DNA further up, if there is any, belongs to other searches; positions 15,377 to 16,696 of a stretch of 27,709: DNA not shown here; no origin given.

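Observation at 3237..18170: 16-gene operon that looks like a complete ester capture, import, activation and cleavage route, possibly for PHA/3-hydroxyacyl esters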

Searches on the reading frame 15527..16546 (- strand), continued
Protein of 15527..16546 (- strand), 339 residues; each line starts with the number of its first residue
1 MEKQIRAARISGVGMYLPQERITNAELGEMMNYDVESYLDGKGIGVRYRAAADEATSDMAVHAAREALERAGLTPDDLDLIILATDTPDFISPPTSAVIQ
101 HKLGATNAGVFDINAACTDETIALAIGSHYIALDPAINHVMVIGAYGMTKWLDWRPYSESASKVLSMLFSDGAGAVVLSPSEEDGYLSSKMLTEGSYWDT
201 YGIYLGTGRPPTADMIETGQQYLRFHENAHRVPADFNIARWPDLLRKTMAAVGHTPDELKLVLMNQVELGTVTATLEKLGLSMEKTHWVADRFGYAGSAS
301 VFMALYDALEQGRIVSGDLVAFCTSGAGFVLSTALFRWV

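Call 52: search_protein_families(library=ncbifam, proteins=[L019:7901-8965:+, L019:17846-19150:+, L023:14948-15973:+, L023:15977-16396:+, L018:13381-13944:-, L019:9130-9990:+, L018:9218-9982:+, L022:6785-7585:+, L085:9200-9961:+, L085:12583-13389:+], max_evalue=1e-8)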
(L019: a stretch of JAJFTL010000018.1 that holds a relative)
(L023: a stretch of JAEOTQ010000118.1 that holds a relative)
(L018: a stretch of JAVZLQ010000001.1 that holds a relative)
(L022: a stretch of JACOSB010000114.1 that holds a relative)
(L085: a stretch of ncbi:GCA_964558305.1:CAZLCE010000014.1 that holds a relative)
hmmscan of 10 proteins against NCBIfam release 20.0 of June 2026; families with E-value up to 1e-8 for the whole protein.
L019:7901-8965:+ (354 aa): 16 families
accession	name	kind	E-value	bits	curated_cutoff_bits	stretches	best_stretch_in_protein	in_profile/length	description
NF050089.1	i_nPHAscl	equivalog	1.8e-29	102.7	300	1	33-144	18-127/288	intracellular short-chain-length polyhydroxyalkanoate depolymerase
NF011457.0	PRK14875.1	equivalog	9.1e-20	70.9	307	1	14-135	113-232/372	acetoin dehydrogenase dihydrolipoyllysine-residue acetyltransferase subunit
NF045632.1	hydroxlase_HsaD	equivalog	1.2e-18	67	400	1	8-134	9-137/290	4,5:9,10-diseco-3-hydroxy-5,9,17-trioxoandrosta-1(10),2-diene-4-oate hydrolase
NF002938.0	PRK03592.1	equivalog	6.7e-16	58.5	241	1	27-133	24-128/298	haloalkane dehalogenase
TIGR03695.1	menH_SHCHC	equivalog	1.1e-15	57.8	208.55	1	34-131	3-101/252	2-succinyl-6-hydroxy-2,4-cyclohexadiene-1-carboxylate synthase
TIGR02427.1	protocat_pcaD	equivalog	1.2e-12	47.7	255.85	1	28-132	7-110/251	3-oxoadipate enol-lactonase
NF051488.1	bifunc_PcaDC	exception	1.6e-12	47.2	390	1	24-135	3-112/375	bifunctional 3-oxoadipate enol-lactonase/4-carboxymuconolactone decarboxylase PcaDC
TIGR03611.1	RutD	equivalog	3.5e-12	46.2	238.5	1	31-133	11-112/258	pyrimidine utilization protein D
TIGR01738.1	bioH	equivalog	2.4e-11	43.7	206.95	1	35-136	6-100/245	pimeloyl-ACP methyl ester esterase BioH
TIGR01249.1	pro_imino_pep_1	equivalog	3.7e-11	42.8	259.75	1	28-131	22-125/307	prolyl aminopeptidase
NF052614.1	AB_fold_OlsI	equivalog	1.7e-09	37.6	385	0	99-135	87-123/272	ornithine lipid biosynthesis O-acyltransferase OlsI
NF002873.0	PRK03204.1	equivalog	2.2e-09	37.1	466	1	14-130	17-130/286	haloalkane dehalogenase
TIGR03343.1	biphenyl_bphD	equivalog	4.3e-09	36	462.15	0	33-134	30-134/282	2-hydroxy-6-oxo-6-phenylhexa-2,4-dienoate hydrolase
NF045945.1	ProImpepLactob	equivalog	4.8e-09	36.1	400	0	31-131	23-128/293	proline iminopeptidase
NF002043.0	PRK00870.1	subfamily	5e-09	36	265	1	17-131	30-145/302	haloalkane dehalogenase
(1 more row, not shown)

L019:17846-19150:+ (434 aa): 4 families
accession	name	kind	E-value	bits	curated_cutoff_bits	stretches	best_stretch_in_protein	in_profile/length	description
TIGR03948.1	butyr_acet_CoA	equivalog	2.2e-88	297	674.8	1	3-433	2-439/445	butyryl-CoA:acetate CoA-transferase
TIGR03458.1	YgfH_subfam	subfamily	8.8e-26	90.6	658.7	1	208-426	248-457/489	succinate CoA transferase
NF053666.1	BtrAceCoATfers1341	equivalog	9.4e-25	87.4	740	1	212-426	251-457/492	butyryl-CoA:acetate CoA transferase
NF053853.1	ScActCoATferScpC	equivalog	1.3e-21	76.9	500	1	211-426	255-461/493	succinyl-CoA:acetate CoA-transferase ScpC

L023:14948-15973:+ (341 aa): 10 families
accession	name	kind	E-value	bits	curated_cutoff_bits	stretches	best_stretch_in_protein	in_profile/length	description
NF005308.0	PRK06840.1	equivalog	6.2e-121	403.6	315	1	4-340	3-337/339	3-oxoacyl-ACP synthase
TIGR00747.1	fabH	subfamily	5.1e-34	117.8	292.1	1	6-338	3-322/322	beta-ketoacyl-ACP synthase III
NF006829.0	PRK09352.1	subfamily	1.2e-32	113.2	249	1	6-338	5-321/322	beta-ketoacyl-ACP synthase 3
NF005541.0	PRK07204.1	equivalog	2.8e-23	82.8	402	1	4-330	3-321/329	beta-ketoacyl-ACP synthase III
NF003274.0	PRK04262.1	equivalog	2.4e-19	69.6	244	1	5-181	2-168/347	hydroxymethylglutaryl-CoA synthase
NF004623.0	PRK05963.1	equivalog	4.3e-17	62.4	437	1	8-337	8-327/328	beta-ketoacyl-ACP synthase III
NF005703.0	PRK07515.1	equivalog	1.2e-11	44.1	304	1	57-181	99-217/373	beta-ketoacyl-ACP synthase III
TIGR00748.1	HMG_CoA_syn_Arc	equivalog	6.6e-11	42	353.35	1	6-87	2-82/345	hydroxymethylglutaryl-CoA synthase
TIGR01835.1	HMG-CoA-S_prok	equivalog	1.6e-10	40.4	360.35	1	6-198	1-180/382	hydroxymethylglutaryl-CoA synthase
NF009519.0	PRK12880.1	equivalog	7.2e-10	38.7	436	1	41-285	47-288/353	beta-ketoacyl-ACP synthase III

L023:15977-16396:+ (139 aa): 4 families
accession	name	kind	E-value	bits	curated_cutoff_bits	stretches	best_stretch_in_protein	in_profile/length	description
NF006045.0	PRK08190.1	subfamily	3.1e-45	154.9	282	1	2-136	6-140/467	bifunctional enoyl-CoA hydratase/phosphate acetyltransferase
TIGR02278.1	PaaN-DH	equivalog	6.7e-15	54.4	562.8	1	7-135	525-660/664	phenylacetic acid degradation bifunctional protein PaaZ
NF040620.1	fused_HadA_HadB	exception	1.1e-14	54.7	350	0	8-80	197-270/329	fused (3R)-hydroxyacyl-ACP dehydratase subunits HadA/HadB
NF010246.0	PRK13693.1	equivalog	5.6e-12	45.8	203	1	14-106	14-110/142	(3R)-hydroxyacyl-ACP dehydratase subunit HadB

L018:13381-13944:- (187 aa): 1 family
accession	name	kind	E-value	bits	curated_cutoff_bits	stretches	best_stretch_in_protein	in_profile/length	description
NF006045.0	PRK08190.1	subfamily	1.2e-16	60.6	282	1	31-143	6-114/467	bifunctional enoyl-CoA hydratase/phosphate acetyltransferase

L019:9130-9990:+ (286 aa): 28 families (the best 25 are shown)
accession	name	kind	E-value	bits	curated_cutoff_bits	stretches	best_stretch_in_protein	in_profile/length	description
TIGR02427.1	protocat_pcaD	equivalog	2.4e-43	148.4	255.85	1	30-282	2-250/251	3-oxoadipate enol-lactonase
NF051487.1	bifunc_PcaCD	exception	4.9e-38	131.3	430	1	35-283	169-412/413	bifunctional 4-carboxymuconolactone decarboxylase/3-oxoadipate enol-lactonase PcaCD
NF051488.1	bifunc_PcaDC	exception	1e-37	130.2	390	1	37-285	11-253/375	bifunctional 3-oxoadipate enol-lactonase/4-carboxymuconolactone decarboxylase PcaDC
TIGR03611.1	RutD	equivalog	2.1e-28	99.4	238.5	1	35-283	10-256/258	pyrimidine utilization protein D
NF052610.1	macro_16_ester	equivalog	1.9e-24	86.5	420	1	24-272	7-270/281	alpha/beta fold macrolide esterase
NF045632.1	hydroxlase_HsaD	equivalog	2e-24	86.1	400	1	29-283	23-289/290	4,5:9,10-diseco-3-hydroxy-5,9,17-trioxoandrosta-1(10),2-diene-4-oate hydrolase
TIGR01250.1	pro_imino_pep_2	subfamily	3.9e-23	82.4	167.65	1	24-139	8-131/288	proline iminopeptidase-family hydrolase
NF011457.0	PRK14875.1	equivalog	8e-23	81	307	1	21-283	115-370/372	acetoin dehydrogenase dihydrolipoyllysine-residue acetyltransferase subunit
TIGR03343.1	biphenyl_bphD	equivalog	1.4e-22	80.3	462.15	1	27-283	19-281/282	2-hydroxy-6-oxo-6-phenylhexa-2,4-dienoate hydrolase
NF050089.1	i_nPHAscl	equivalog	1.5e-22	80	300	1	30-137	9-117/288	intracellular short-chain-length polyhydroxyalkanoate depolymerase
NF041759.1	mac_hydro_EstT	equivalog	4.8e-21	75.2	450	1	23-282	5-277/278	macrolide hydrolase EstT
NF053684.1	esterase_mleBCA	exception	5.2e-21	75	570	1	27-140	10-130/281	BCA family alpha/beta fold macrolide esterase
TIGR02240.1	PHA_depoly_arom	equivalog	1.4e-20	73.8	250.6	1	38-285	25-266/276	poly(3-hydroxyalkanoate) depolymerase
TIGR03695.1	menH_SHCHC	equivalog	4.5e-19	68.9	208.55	1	39-140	3-107/252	2-succinyl-6-hydroxy-2,4-cyclohexadiene-1-carboxylate synthase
TIGR01738.1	bioH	equivalog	1.3e-17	64.3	206.95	1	38-137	3-98/245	pimeloyl-ACP methyl ester esterase BioH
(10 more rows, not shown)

L018:9218-9982:+ (254 aa): 29 families (the best 25 are shown)
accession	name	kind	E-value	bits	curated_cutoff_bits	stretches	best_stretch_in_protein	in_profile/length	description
TIGR02427.1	protocat_pcaD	equivalog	2.4e-49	168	255.85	1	11-249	2-250/251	3-oxoadipate enol-lactonase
NF051488.1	bifunc_PcaDC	exception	6.7e-47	160.4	390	1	12-251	3-252/375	bifunctional 3-oxoadipate enol-lactonase/4-carboxymuconolactone decarboxylase PcaDC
NF051487.1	bifunc_PcaCD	exception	1.5e-37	129.7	430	1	20-250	172-412/413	bifunctional 4-carboxymuconolactone decarboxylase/3-oxoadipate enol-lactonase PcaCD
NF011457.0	PRK14875.1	equivalog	1.4e-32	113.2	307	1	2-250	113-370/372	acetoin dehydrogenase dihydrolipoyllysine-residue acetyltransferase subunit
NF050089.1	i_nPHAscl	equivalog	4.2e-30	104.8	300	1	7-119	5-117/288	intracellular short-chain-length polyhydroxyalkanoate depolymerase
TIGR03611.1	RutD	equivalog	1.4e-27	96.7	238.5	1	19-127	12-121/258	pyrimidine utilization protein D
TIGR03695.1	menH_SHCHC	equivalog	7.2e-24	84.6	208.55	1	21-119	3-104/252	2-succinyl-6-hydroxy-2,4-cyclohexadiene-1-carboxylate synthase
TIGR03056.1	bchO_mg_che_rel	equivalog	7.2e-23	81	172.55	1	22-249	30-277/278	alpha/beta fold hydrolase BchO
TIGR01738.1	bioH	equivalog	1.8e-22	80.2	206.95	1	17-141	1-119/245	pimeloyl-ACP methyl ester esterase BioH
NF045632.1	hydroxlase_HsaD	equivalog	5e-19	68.3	400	1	4-118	17-136/290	4,5:9,10-diseco-3-hydroxy-5,9,17-trioxoandrosta-1(10),2-diene-4-oate hydrolase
TIGR01250.1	pro_imino_pep_2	subfamily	5.8e-19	68.7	167.65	1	182-249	221-287/288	proline iminopeptidase-family hydrolase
NF052610.1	macro_16_ester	equivalog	1.2e-17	64.2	420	1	6-139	8-146/281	alpha/beta fold macrolide esterase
NF045948.1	ProImpepThrmp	equivalog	1.7e-17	63.8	500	1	182-252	221-290/291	proline iminopeptidase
NF002938.0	PRK03592.1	equivalog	3.8e-16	59.3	241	1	2-112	13-122/298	haloalkane dehalogenase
NF052614.1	AB_fold_OlsI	equivalog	6.3e-15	55.4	385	1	20-251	17-257/272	ornithine lipid biosynthesis O-acyltransferase OlsI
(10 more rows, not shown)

L022:6785-7585:+ (266 aa): 34 families (the best 25 are shown)
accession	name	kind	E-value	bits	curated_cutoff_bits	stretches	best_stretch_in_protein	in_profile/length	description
TIGR02427.1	protocat_pcaD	equivalog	2.1e-48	164.9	255.85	1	10-262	1-251/251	3-oxoadipate enol-lactonase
NF051488.1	bifunc_PcaDC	exception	4e-44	151.3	390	1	11-263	2-252/375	bifunctional 3-oxoadipate enol-lactonase/4-carboxymuconolactone decarboxylase PcaDC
NF051487.1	bifunc_PcaCD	exception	5.2e-39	134.5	430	1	12-262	159-412/413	bifunctional 4-carboxymuconolactone decarboxylase/3-oxoadipate enol-lactonase PcaCD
TIGR03611.1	RutD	equivalog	1.4e-35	122.9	238.5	1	11-262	5-256/258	pyrimidine utilization protein D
TIGR02240.1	PHA_depoly_arom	equivalog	1.3e-31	110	250.6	1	24-264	30-266/276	poly(3-hydroxyalkanoate) depolymerase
NF045632.1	hydroxlase_HsaD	equivalog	8.9e-31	106.9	400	1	3-262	16-289/290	4,5:9,10-diseco-3-hydroxy-5,9,17-trioxoandrosta-1(10),2-diene-4-oate hydrolase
TIGR03343.1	biphenyl_bphD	equivalog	2.3e-29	102.5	462.15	1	8-262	19-281/282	2-hydroxy-6-oxo-6-phenylhexa-2,4-dienoate hydrolase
NF052610.1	macro_16_ester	equivalog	2.5e-28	99.2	420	1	6-251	8-270/281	alpha/beta fold macrolide esterase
NF011457.0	PRK14875.1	equivalog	3.6e-27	95.3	307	1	4-120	115-233/372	acetoin dehydrogenase dihydrolipoyllysine-residue acetyltransferase subunit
NF050089.1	i_nPHAscl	equivalog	1.3e-26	93.4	300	1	10-119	8-118/288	intracellular short-chain-length polyhydroxyalkanoate depolymerase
NF053684.1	esterase_mleBCA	exception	4.7e-26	91.6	570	1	43-122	49-132/281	BCA family alpha/beta fold macrolide esterase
NF041759.1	mac_hydro_EstT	equivalog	5.3e-26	91.4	450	1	7-137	8-148/278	macrolide hydrolase EstT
TIGR01250.1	pro_imino_pep_2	subfamily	4.8e-23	82.1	167.65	1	43-119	49-130/288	proline iminopeptidase-family hydrolase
NF053693.1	esterase_mleCBF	exception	4.8e-23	81.9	564.5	1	6-131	8-141/279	CBF family alpha/beta fold macrolide esterase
NF053683.1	esterase_mleBRB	exception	6.7e-22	78.4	585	1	22-262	26-277/280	BRB family alpha/beta fold macrolide esterase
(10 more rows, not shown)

L085:9200-9961:+ (253 aa): 27 families (the best 25 are shown)
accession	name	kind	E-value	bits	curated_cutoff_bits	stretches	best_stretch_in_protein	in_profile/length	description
TIGR02427.1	protocat_pcaD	equivalog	9.7e-46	156.2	255.85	1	11-249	2-250/251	3-oxoadipate enol-lactonase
NF051488.1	bifunc_PcaDC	exception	3.3e-42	145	390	1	15-251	6-252/375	bifunctional 3-oxoadipate enol-lactonase/4-carboxymuconolactone decarboxylase PcaDC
NF051487.1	bifunc_PcaCD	exception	7.5e-36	124.1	430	1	19-250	171-412/413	bifunctional 4-carboxymuconolactone decarboxylase/3-oxoadipate enol-lactonase PcaCD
NF011457.0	PRK14875.1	equivalog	6.2e-30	104.4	307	1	2-119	113-231/372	acetoin dehydrogenase dihydrolipoyllysine-residue acetyltransferase subunit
NF050089.1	i_nPHAscl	equivalog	5.3e-28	97.9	300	1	7-119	5-117/288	intracellular short-chain-length polyhydroxyalkanoate depolymerase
TIGR03611.1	RutD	equivalog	1.6e-26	93.2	238.5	1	17-127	10-121/258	pyrimidine utilization protein D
TIGR03695.1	menH_SHCHC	equivalog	1.1e-22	80.7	208.55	1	21-119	3-104/252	2-succinyl-6-hydroxy-2,4-cyclohexadiene-1-carboxylate synthase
TIGR01738.1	bioH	equivalog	1.8e-20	73.6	206.95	1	17-141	1-119/245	pimeloyl-ACP methyl ester esterase BioH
TIGR03056.1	bchO_mg_che_rel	equivalog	3.6e-17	62.3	172.55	1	9-108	16-117/278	alpha/beta fold hydrolase BchO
NF045632.1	hydroxlase_HsaD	equivalog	4.6e-17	61.9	400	1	4-118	17-136/290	4,5:9,10-diseco-3-hydroxy-5,9,17-trioxoandrosta-1(10),2-diene-4-oate hydrolase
NF052610.1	macro_16_ester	equivalog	4e-16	59.2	420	1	7-140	9-147/281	alpha/beta fold macrolide esterase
TIGR01250.1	pro_imino_pep_2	subfamily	1.7e-15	57.4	167.65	1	183-249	222-287/288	proline iminopeptidase-family hydrolase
NF045948.1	ProImpepThrmp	equivalog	6.1e-15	55.4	500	1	185-251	224-289/291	proline iminopeptidase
NF002938.0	PRK03592.1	equivalog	4.7e-14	52.4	241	1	2-115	13-125/298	haloalkane dehalogenase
TIGR03343.1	biphenyl_bphD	equivalog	6.1e-14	51.9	462.15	1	9-118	20-133/282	2-hydroxy-6-oxo-6-phenylhexa-2,4-dienoate hydrolase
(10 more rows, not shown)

L085:12583-13389:+ (268 aa): 32 families (the best 25 are shown)
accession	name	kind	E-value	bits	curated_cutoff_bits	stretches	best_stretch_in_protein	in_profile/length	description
TIGR02427.1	protocat_pcaD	equivalog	3.1e-39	134.9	255.85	1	16-264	2-250/251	3-oxoadipate enol-lactonase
NF051488.1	bifunc_PcaDC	exception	1.6e-36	126.3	390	1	21-266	7-252/375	bifunctional 3-oxoadipate enol-lactonase/4-carboxymuconolactone decarboxylase PcaDC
NF051487.1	bifunc_PcaCD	exception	1.5e-33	116.5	430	1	27-265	175-412/413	bifunctional 4-carboxymuconolactone decarboxylase/3-oxoadipate enol-lactonase PcaCD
NF045948.1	ProImpepThrmp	equivalog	1.9e-30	106.3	500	2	8-133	6-138/291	proline iminopeptidase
TIGR03611.1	RutD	equivalog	4.8e-30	104.8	238.5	2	24-131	13-121/258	pyrimidine utilization protein D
TIGR01250.1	pro_imino_pep_2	subfamily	9.2e-30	104.2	167.65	2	10-134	8-140/288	proline iminopeptidase-family hydrolase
TIGR03695.1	menH_SHCHC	equivalog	4.3e-24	85.3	208.55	1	25-121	3-102/252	2-succinyl-6-hydroxy-2,4-cyclohexadiene-1-carboxylate synthase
NF050089.1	i_nPHAscl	equivalog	1.3e-23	83.5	300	1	12-126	5-120/288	intracellular short-chain-length polyhydroxyalkanoate depolymerase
NF011457.0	PRK14875.1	equivalog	2.2e-23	82.9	307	1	9-121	115-229/372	acetoin dehydrogenase dihydrolipoyllysine-residue acetyltransferase subunit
NF045632.1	hydroxlase_HsaD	equivalog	2.2e-21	76.1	400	1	11-265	19-289/290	4,5:9,10-diseco-3-hydroxy-5,9,17-trioxoandrosta-1(10),2-diene-4-oate hydrolase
NF002938.0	PRK03592.1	equivalog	3.3e-20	72.6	241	1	7-123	13-129/298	haloalkane dehalogenase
TIGR03343.1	biphenyl_bphD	equivalog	2e-19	69.9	462.15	1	12-264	18-280/282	2-hydroxy-6-oxo-6-phenylhexa-2,4-dienoate hydrolase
TIGR02240.1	PHA_depoly_arom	equivalog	1.1e-18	67.5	250.6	1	28-266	29-265/276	poly(3-hydroxyalkanoate) depolymerase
NF052614.1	AB_fold_OlsI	equivalog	2.6e-17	63.2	385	0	25-123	18-122/272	ornithine lipid biosynthesis O-acyltransferase OlsI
NF052610.1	macro_16_ester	equivalog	4.5e-17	62.3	420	1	11-122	8-126/281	alpha/beta fold macrolide esterase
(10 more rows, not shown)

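Call 53: search_solved_structures(query=A1, max_evalue=0.001)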
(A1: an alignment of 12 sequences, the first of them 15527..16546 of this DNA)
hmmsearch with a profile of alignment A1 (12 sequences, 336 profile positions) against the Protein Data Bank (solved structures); distinct sequences matched with E-value up to 0.001: 93 (the best 60 are shown).
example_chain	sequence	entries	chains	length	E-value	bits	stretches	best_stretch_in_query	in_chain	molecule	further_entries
4ryb_A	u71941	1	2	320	2.7e-64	220.4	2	3-195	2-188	3-oxoacyl-[acyl-carrier-protein] synthase 3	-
4dfe_A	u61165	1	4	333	4.2e-60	206.6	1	4-335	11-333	3-oxoacyl-[acyl-carrier-protein] synthase 3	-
2ebd_A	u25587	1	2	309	2.4e-59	204.2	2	6-194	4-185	3-oxoacyl-[acyl-carrier-protein] synthase 3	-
4nhd_A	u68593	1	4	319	6.6e-55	189.6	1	3-335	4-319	3-oxoacyl-[acyl-carrier-protein] synthase 3 protein 1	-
8vd9_A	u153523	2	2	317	9.9e-55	189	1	4-335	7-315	Beta-ketoacyl-[acyl-carrier-protein] synthase III 1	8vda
9ka2_A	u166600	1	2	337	6.3e-54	186.3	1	3-335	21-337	Beta-ketoacyl-[acyl-carrier-protein] synthase III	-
3il9_A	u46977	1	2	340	6.4e-54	186.3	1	3-335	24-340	3-oxoacyl-[acyl-carrier-protein] synthase 3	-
6x7r_A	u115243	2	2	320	6.7e-54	186.2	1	4-335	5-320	3-oxoacyl-[acyl-carrier-protein] synthase 3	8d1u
1hn9_A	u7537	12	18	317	7.9e-54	186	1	4-335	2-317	BETA-KETOACYL-ACYL CARRIER PROTEIN SYNTHASE III | 3-oxoacyl-[acyl-carrier-protein] synthase III | 3-oxoacyl-[acyl-carrier-protein] synthase 3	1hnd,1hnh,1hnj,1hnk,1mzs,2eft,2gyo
1ebl_A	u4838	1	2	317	1.1e-53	185.6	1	4-335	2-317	BETA-KETOACYL-ACP SYNTHASE III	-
5bqs_A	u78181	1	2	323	1.5e-53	185.1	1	4-324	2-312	3-oxoacyl-[acyl-carrier-protein] synthase 3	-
4ylt_A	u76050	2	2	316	4.9e-52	180.1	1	4-335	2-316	3-oxoacyl-[acyl-carrier-protein] synthase 3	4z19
9ka5_A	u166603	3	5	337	5.5e-52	179.9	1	3-335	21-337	Beta-ketoacyl-[acyl-carrier-protein] synthase III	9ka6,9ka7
3il3_A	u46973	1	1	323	1.2e-47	165.7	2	4-190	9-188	3-oxoacyl-[acyl-carrier-protein] synthase 3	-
4wzu_A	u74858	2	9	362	4.5e-46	160.5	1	3-335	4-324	3-oxoacyl-[acyl-carrier-protein] synthase 3 protein 2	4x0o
3row_A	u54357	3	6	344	2.7e-21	79.1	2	33-179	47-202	3-oxoacyl-[ACP] synthase III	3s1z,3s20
4kti_A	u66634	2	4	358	1.1e-19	73.7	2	33-179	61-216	3-oxoacyl-[ACP] synthase III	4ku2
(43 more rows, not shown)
